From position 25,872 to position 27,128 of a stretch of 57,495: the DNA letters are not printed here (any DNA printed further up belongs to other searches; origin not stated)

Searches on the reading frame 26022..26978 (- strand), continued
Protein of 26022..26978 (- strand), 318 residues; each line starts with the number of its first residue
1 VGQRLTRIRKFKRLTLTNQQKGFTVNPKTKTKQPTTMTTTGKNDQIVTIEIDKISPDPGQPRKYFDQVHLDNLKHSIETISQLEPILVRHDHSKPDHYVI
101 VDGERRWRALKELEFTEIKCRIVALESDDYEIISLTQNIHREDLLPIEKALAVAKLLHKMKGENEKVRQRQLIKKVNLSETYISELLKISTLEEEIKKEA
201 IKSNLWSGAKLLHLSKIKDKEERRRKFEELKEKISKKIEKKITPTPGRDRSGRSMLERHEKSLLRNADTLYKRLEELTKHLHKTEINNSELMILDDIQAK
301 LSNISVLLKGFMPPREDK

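Call 23: search_protein_families(library=pfam, proteins=[L013:11178-12857:+, L013:13551-15287:+, L014:12976-13830:+, L014:13834-14547:+, L014:15760-17103:+, L014:16997-18916:+, L014:6183-7442:-, L010:11676-12098:+, L010:12791-14086:+, L013:8495-9043:-], max_evalue=0.001)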
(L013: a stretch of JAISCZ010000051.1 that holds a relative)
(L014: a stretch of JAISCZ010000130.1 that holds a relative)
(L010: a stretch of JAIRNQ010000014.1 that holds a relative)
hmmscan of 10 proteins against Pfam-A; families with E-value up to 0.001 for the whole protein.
L013:11178-12857:+ (559 aa): 1 family
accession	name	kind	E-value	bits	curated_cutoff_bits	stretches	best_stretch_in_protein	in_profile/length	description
PF09820.16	AAA-ATPase_like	-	9.2e-50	169.7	26.1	1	5-207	1-196/201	Predicted AAA-ATPase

L013:13551-15287:+ (578 aa): 2 families
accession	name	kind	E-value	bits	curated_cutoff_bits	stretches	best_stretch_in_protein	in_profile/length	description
PF09820.16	AAA-ATPase_like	-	1.2e-51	175.9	26.1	1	5-206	1-195/201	Predicted AAA-ATPase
PF08011.17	PDDEXK_9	-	0.00041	20.7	25.5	1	450-553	3-97/105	PD-(D/E)XK nuclease superfamily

L014:12976-13830:+ (284 aa): 0 families

L014:13834-14547:+ (237 aa): 0 families

L014:15760-17103:+ (447 aa): 3 families
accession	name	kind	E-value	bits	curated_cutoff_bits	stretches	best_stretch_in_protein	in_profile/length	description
PF20469.4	OLD-like_TOPRIM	-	1.4e-14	54.8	23.2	1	246-311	1-67/67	Overcoming lysogenization defect protein-like, TOPRIM domain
PF13175.12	AAA_15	-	3.7e-11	43.7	32.1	1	59-187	291-371/374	AAA ATPase domain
PF13304.12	AAA_21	-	1.5e-07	32.2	27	1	129-190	260-302/304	AAA domain, putative AbiEii toxin, Type IV TA system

L014:16997-18916:+ (639 aa): 5 families
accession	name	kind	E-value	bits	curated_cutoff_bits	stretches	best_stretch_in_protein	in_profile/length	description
PF00580.27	UvrD-helicase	-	8e-37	127.8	23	1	54-314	3-270/271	UvrD/REP helicase N-terminal domain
PF13361.12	UvrD_C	-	1.3e-20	74.6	25.6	1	450-605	217-348/350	UvrD-like helicase C-terminal domain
PF13245.12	AAA_19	-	2.5e-12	47.5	25.1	1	63-299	10-133/134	AAA domain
PF13538.12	UvrD_C_2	-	2.6e-07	30.8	27.4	1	524-546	4-26/52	UvrD-like helicase C-terminal domain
PF13604.12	AAA_30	-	4.5e-06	27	27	0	66-118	20-67/191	AAA domain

L014:6183-7442:- (419 aa): 3 families
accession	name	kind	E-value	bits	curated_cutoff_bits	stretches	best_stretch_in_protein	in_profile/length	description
PF02195.25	ParB_N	-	8.9e-16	58.2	26.3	1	140-235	2-95/95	ParB N-terminal domain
PF17762.8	HTH_ParB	-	2.8e-05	24.7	22.6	1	238-325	2-83/102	ParB HTH domain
PF03235.19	GmrSD_N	-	0.00064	20.3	33.2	0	161-382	24-190/199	GmrSD restriction endonuclease, N-terminal domain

L010:11676-12098:+ (140 aa): 1 family
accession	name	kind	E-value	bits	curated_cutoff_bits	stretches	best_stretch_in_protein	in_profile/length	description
PF06414.18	Zeta_toxin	-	4.2e-25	88.8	22.3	1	27-126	10-109/199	Zeta toxin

L010:12791-14086:+ (432 aa): 5 families
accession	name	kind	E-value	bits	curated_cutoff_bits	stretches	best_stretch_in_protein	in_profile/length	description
PF13191.12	AAA_16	-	6.1e-06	27.3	32.6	1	40-168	25-158/167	AAA ATPase domain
PF13401.12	AAA_22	-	6.6e-06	26.9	27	1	42-194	8-128/130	AAA domain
PF14516.12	AAA_35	-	0.00011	21.6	27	1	44-265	36-238/331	AAA-like domain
PF13173.12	AAA_14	-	0.00017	22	27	0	42-124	5-75/129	AAA domain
PF24883.2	NPHP3_N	-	0.00088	19.9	24.8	0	38-168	21-149/164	Nephrocystin 3, N-terminal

L013:8495-9043:- (182 aa): 0 families

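Call 33: find_encoding_contigs(protein=P0002, flank=10000, max_places=3)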
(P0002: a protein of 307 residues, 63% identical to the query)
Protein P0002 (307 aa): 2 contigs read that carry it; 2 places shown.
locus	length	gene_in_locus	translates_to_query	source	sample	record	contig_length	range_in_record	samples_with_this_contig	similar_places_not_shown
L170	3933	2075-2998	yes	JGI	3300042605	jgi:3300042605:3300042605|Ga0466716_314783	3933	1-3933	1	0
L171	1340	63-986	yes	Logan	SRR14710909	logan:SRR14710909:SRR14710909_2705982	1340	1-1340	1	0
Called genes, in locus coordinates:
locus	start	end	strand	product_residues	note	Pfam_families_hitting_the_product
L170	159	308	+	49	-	-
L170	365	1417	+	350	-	PF00145:DNA_methylase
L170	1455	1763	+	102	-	-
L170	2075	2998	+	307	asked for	PF02195:ParB_N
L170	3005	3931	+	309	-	?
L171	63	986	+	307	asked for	PF02195:ParB_N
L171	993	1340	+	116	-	?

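Call 34: find_encoding_contigs(protein=P0003, flank=10000, max_places=3)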
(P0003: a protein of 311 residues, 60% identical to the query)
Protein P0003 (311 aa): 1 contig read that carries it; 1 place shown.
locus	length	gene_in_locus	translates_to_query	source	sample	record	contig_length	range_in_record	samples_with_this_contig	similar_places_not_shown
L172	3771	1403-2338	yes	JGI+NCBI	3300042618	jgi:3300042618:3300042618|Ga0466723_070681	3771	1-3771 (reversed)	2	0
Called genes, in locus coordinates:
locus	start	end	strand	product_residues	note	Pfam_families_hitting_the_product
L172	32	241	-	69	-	-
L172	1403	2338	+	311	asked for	PF02195:ParB_N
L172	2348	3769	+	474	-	PF01555:N6_N4_Mtase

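Call 41: find_encoding_contigs(protein=P0010, flank=9000, max_places=2)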
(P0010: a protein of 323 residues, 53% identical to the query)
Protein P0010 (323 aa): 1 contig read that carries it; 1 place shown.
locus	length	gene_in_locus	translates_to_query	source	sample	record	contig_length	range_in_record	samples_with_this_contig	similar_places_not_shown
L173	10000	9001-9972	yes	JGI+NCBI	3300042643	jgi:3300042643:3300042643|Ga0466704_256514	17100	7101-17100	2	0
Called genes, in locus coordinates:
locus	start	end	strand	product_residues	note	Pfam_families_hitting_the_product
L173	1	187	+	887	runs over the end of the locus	PF01411:tRNA-synt_2c, PF07973:tRNA_SAD, PF02272:DHHA1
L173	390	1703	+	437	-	PF02844:GARS_N, PF01071:GARS_A, PF02222:ATP-grasp (weak), PF02843:GARS_C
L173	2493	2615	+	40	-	-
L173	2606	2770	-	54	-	-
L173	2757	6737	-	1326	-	PF00497:SBP_bac_3 (weak), PF00512:HisKA, PF02518:HATPase_c, PF00072:Response_reg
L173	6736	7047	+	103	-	-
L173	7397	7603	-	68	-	-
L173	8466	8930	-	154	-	-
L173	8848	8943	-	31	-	-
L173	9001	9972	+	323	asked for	PF02195:ParB_N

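Call 42: find_encoding_contigs(protein=P0020, flank=9000, max_places=2)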
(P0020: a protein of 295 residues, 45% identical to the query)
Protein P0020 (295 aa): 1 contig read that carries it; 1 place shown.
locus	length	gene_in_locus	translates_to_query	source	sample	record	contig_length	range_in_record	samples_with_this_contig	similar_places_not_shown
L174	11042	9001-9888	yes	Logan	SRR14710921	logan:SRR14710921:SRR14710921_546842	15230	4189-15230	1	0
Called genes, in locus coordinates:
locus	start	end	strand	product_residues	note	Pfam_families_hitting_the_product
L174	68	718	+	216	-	PF01895:PhoU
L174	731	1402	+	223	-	PF00072:Response_reg, PF00486:Trans_reg_C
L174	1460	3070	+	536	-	PF13188:PAS_8 (weak), PF00512:HisKA, PF02518:HATPase_c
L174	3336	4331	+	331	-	PF01547:SBP_bac_1, PF12849:PBP_like_2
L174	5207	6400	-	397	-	PF02195:ParB_N, PF17762:HTH_ParB (faint)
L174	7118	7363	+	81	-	-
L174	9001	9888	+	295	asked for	PF02195:ParB_N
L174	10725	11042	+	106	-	?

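Call 43: find_encoding_contigs(protein=P0026, flank=9000, max_places=2)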
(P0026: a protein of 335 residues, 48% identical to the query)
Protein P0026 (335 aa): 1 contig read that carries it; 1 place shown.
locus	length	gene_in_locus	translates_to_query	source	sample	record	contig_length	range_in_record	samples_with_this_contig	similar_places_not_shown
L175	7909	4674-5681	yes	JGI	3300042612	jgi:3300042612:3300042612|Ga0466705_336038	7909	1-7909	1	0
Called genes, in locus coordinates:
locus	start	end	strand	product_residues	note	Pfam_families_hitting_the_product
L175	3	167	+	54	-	?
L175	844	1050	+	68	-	-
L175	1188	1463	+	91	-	-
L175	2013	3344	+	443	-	-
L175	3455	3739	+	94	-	-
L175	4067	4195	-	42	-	-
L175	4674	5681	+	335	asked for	PF02195:ParB_N, PF17762:HTH_ParB (faint)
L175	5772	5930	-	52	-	-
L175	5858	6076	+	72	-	-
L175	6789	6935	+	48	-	PF03683:UPF0175 (weak)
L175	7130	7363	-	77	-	-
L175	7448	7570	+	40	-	-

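Call 49: search_solved_structures(query=A1, max_evalue=0.001, show_alignments=2)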
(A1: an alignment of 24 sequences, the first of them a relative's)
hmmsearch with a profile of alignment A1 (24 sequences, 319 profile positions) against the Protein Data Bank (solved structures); distinct sequences matched with E-value up to 0.001: 16.
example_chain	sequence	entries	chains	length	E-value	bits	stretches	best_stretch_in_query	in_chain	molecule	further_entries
4umk_A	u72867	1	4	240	3e-30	108.7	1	40-199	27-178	PROBABLE CHROMOSOME-PARTITIONING PROTEIN PARB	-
7nfu_A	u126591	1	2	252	8.8e-28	100.6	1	32-241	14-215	Nucleoid occlusion protein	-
7ol9_A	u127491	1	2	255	1.9e-27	99.5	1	32-249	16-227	Nucleoid occlusion protein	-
7ng0_A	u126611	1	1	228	2.1e-26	96.1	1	44-241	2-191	Nucleoid occlusion protein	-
7bnk_A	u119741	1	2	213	3e-26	95.5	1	46-168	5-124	ParB family protein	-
6sdk_A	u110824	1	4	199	2.1e-25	92.7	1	45-198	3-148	Stage 0 sporulation protein J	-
7o0n_A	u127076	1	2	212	3.1e-25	92.2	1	46-168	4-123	ParB family protein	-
7bnr_A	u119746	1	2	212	5.5e-25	91.4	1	46-168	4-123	ParB family protein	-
6t1f_A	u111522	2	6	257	4.4e-24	88.4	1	51-196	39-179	Chromosome-partitioning protein ParB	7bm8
1vz0_A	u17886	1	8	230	6.6e-21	78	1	46-165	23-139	Chromosome-partitioning protein Spo0J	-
8qa8_A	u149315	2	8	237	1.8e-13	53.5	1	47-163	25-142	Transcriptional repressor protein KorB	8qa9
5uje_A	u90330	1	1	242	6.6e-05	25.4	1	63-121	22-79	SbnI protein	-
5ujd_A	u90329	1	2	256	0.00013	24.4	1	63-125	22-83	Siderophore biosynthesis protein SbnI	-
6nr6_A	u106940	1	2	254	0.00014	24.4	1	63-125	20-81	Bifunctional transcriptional regulator/O-phospho-L-serine synthase SbnI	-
8a3k_UNK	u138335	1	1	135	0.00025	23.5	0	256-315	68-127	sc-apCC-4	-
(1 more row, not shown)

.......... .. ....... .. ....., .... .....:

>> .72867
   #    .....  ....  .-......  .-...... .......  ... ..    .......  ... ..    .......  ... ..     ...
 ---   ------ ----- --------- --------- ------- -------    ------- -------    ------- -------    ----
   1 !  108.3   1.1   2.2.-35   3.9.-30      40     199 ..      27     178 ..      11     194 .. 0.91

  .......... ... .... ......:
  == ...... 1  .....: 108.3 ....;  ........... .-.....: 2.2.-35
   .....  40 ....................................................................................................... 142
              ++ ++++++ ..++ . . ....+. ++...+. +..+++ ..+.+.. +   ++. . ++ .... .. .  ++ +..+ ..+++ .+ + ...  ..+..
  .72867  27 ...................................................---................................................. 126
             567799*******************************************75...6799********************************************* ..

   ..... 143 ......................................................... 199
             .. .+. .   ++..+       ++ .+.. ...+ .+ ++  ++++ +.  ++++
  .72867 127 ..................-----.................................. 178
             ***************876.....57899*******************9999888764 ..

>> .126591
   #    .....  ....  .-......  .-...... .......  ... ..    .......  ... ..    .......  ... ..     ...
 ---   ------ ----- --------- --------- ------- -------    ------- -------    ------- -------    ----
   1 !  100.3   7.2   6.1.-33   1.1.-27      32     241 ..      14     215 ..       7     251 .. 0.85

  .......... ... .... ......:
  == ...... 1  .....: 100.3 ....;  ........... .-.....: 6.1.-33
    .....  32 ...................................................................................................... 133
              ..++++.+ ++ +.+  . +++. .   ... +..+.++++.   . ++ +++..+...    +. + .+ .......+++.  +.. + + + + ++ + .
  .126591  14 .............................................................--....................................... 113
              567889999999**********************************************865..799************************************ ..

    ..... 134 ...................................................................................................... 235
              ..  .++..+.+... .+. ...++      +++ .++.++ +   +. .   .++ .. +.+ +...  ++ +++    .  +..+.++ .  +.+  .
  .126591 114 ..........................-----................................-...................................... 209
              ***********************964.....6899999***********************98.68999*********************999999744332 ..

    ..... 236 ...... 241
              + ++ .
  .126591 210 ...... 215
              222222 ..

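Call 54: search_protein_families(library=pfam, proteins=[L011:1890-2306:+, L011:2650-3069:+, L012:3173-3898:-, L012:1967-2488:-, L012:1302-1970:-, L016:11137-11790:-, L007:1197-1547:+, L009:10952-11317:+, L003:7197-7775:+, L175:2013-3344:+], max_evalue=0.001)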
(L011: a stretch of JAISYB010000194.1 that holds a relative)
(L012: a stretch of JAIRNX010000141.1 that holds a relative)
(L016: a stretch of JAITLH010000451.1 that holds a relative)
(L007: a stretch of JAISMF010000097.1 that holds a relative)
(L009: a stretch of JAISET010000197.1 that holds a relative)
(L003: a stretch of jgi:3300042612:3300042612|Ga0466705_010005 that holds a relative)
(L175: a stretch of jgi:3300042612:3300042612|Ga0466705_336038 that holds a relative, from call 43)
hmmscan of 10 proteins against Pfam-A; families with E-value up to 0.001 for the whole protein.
L011:1890-2306:+ (138 aa): 2 families
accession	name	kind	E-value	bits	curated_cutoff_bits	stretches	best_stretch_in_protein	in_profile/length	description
PF01850.27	PIN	-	3.1e-11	44.4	23.6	1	10-120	2-111/120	PIN domain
PF13470.12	PIN_3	-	1.8e-05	26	27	1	8-121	1-114/115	PIN domain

L011:2650-3069:+ (139 aa): 1 family
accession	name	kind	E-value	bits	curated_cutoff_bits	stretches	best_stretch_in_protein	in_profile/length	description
PF01850.27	PIN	-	2.7e-10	41.3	23.6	1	5-120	1-112/120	PIN domain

L012:3173-3898:- (241 aa): 0 families

L012:1967-2488:- (173 aa): 0 families

L012:1302-1970:- (222 aa): 0 families

L016:11137-11790:- (217 aa): 1 family
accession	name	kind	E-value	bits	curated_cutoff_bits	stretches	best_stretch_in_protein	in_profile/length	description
PF00596.27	Aldolase_II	-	6.5e-21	75.5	22.2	1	9-181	28-182/183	Class II Aldolase and Adducin N-terminal domain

L007:1197-1547:+ (116 aa): 0 families

L009:10952-11317:+ (121 aa): 1 family
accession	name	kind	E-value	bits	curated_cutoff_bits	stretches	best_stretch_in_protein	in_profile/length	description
PF01850.27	PIN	-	8.7e-05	23.6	23.6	1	8-117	1-108/120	PIN domain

L003:7197-7775:+ (192 aa): 0 families

L175:2013-3344:+ (443 aa): 3 families
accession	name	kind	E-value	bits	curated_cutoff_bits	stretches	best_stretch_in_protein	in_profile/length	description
PF13401.12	AAA_22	-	0.00011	23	27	1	37-192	5-128/130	AAA domain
PF14516.12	AAA_35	-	0.00037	19.8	27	0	40-265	34-240/331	AAA-like domain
PF13173.12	AAA_14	-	0.0006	20.3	27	0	41-90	6-54/129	AAA domain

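Call 55: search_protein_families(library=padloc, proteins=[L013:11178-12857:+, L013:13551-15287:+, L014:12976-13830:+, L014:13834-14547:+, L014:15760-17103:+, L014:16997-18916:+, L003:11210-16198:+, L010:12791-14086:+, L175:2013-3344:+], max_evalue=0.00001)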
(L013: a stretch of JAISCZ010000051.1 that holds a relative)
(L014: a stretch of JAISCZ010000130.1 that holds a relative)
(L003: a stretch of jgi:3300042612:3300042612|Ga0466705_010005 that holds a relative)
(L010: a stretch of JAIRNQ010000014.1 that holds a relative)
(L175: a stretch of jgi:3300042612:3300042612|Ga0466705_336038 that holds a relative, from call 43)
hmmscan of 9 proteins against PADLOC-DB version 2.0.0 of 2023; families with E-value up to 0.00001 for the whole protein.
L013:11178-12857:+ (559 aa): 0 families

L013:13551-15287:+ (578 aa): 0 families

L014:12976-13830:+ (284 aa): 0 families

L014:13834-14547:+ (237 aa): 0 families

L014:15760-17103:+ (447 aa): 34 families (the best 25 are shown)
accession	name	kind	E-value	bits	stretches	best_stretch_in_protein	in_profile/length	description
PDLC00085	GajA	-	5e-143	475.9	1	2-444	140-578/580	AAA ATPase domain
PDLC00070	GajA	-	2.5e-23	80.6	1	19-318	195-456/596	AAA ATPase domain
PDLC00065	GajA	-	2.4e-15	54.4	1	29-316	245-510/670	AAA ATPase domain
PDLC00067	GajA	-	7.6e-15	52.4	1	173-314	329-463/604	AAA ATPase domain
PDLC02358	Old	-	2e-14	51.3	1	179-319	318-455/578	Old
PDLC00062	GajA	-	2.1e-14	50.9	1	194-314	412-531/639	AAA ATPase domain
PDLC00096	GajA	-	4.6e-14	50.1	1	121-287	285-425/630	AAA ATPase domain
PDLC02979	AriA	-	5e-13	47.6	1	57-187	290-370/373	-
PDLC00066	GajA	-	9e-12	42.3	1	174-313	305-435/567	AAA ATPase domain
PDLC00077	GajA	-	2.4e-11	40.9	1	119-287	325-474/616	AAA ATPase domain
PDLC00064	GajA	-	2.8e-11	41.1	1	130-286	130-265/464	AAA ATPase domain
PDLC00083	GajA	-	1.2e-10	38.5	1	124-287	290-444/639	AAA ATPase domain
PDLC00095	GajA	-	3e-10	37.3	1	97-313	366-570/752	AAA ATPase domain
PDLC00093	GajA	-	3.8e-10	37.1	1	113-312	364-557/736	AAA ATPase domain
PDLC00071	GajA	-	5.8e-10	36.6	1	131-286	277-410/588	AAA ATPase domain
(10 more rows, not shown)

L014:16997-18916:+ (639 aa): 47 families (the best 25 are shown)
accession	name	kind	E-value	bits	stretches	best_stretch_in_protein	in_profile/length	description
PDLC00107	GajB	-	9.7e-215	712.6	1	40-634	4-585/587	UrvD helicase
PDLC00132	GajB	-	2e-41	140.4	1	54-388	6-342/625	UrvD helicase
PDLC00103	GajB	-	1.4e-40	137.9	2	55-400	20-359/612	UrvD helicase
PDLC03802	RTasHel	-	1.7e-40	137.5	1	50-407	4-334/675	DRT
PDLC00117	GajB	-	4e-36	122.7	1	51-483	15-449/604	UrvD helicase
PDLC00104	GajB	-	1.7e-34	117.5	1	55-402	7-310/574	UrvD helicase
PDLC00121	GajB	-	7.9e-33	111.8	1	54-545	8-478/565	UrvD helicase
PDLC00114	GajB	-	3.4e-32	109.8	1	62-412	19-375/635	UrvD helicase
PDLC00134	GajB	-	1.6e-29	101.3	1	54-410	19-372/431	UrvD helicase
PDLC00123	GajB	-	2.5e-29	100.3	1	192-630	110-532/540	UrvD helicase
PDLC00122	GajB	-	4e-27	93.3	2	232-541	138-442/502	UrvD helicase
PDLC00116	GajB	-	8.2e-25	85.5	2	227-412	130-317/557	UrvD helicase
PDLC00127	GajB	-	4.9e-24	82.8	1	53-326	10-276/594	UrvD helicase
PDLC00135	GajB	-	2e-22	77.8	1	62-343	18-254/603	UrvD helicase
PDLC00119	GajB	-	6.7e-22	76.1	1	136-567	74-529/565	UrvD helicase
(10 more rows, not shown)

L003:11210-16198:+ (1662 aa): 8 families
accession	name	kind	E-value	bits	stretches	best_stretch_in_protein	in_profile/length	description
PDLC03597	REase_MTase_IIG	-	0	1857.8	1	12-1661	4-1640/1646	Type IIG restriction enzyme-methyltransferase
PDLC03051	REase_MTase_I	-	0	1216.3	1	27-1661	30-1589/1591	Type I restriction enzyme-methyltransferase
PDLC03621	REase_MTase_IIG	-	3.8e-103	344.3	1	766-1656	170-1012/1024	Type IIG restriction enzyme-methyltransferase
PDLC03610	REase_MTase_IIG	-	8.3e-48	161.2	2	1083-1605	552-1036/1096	Type IIG restriction enzyme-methyltransferase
PDLC03631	REase_MTase_IIG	-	6e-29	98.6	1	887-1533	289-916/1086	Type IIG restriction enzyme-methyltransferase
PDLC02707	PbeA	-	3.9e-22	76.6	2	180-438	249-457/672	PbeA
PDLC02704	PbeA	-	9e-15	52.2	1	174-438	247-462/682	PbeA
PDLC02706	PbeA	-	7.6e-11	39.3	0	183-345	269-406/722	PbeA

L010:12791-14086:+ (432 aa): 0 families

L175:2013-3344:+ (443 aa): 0 families
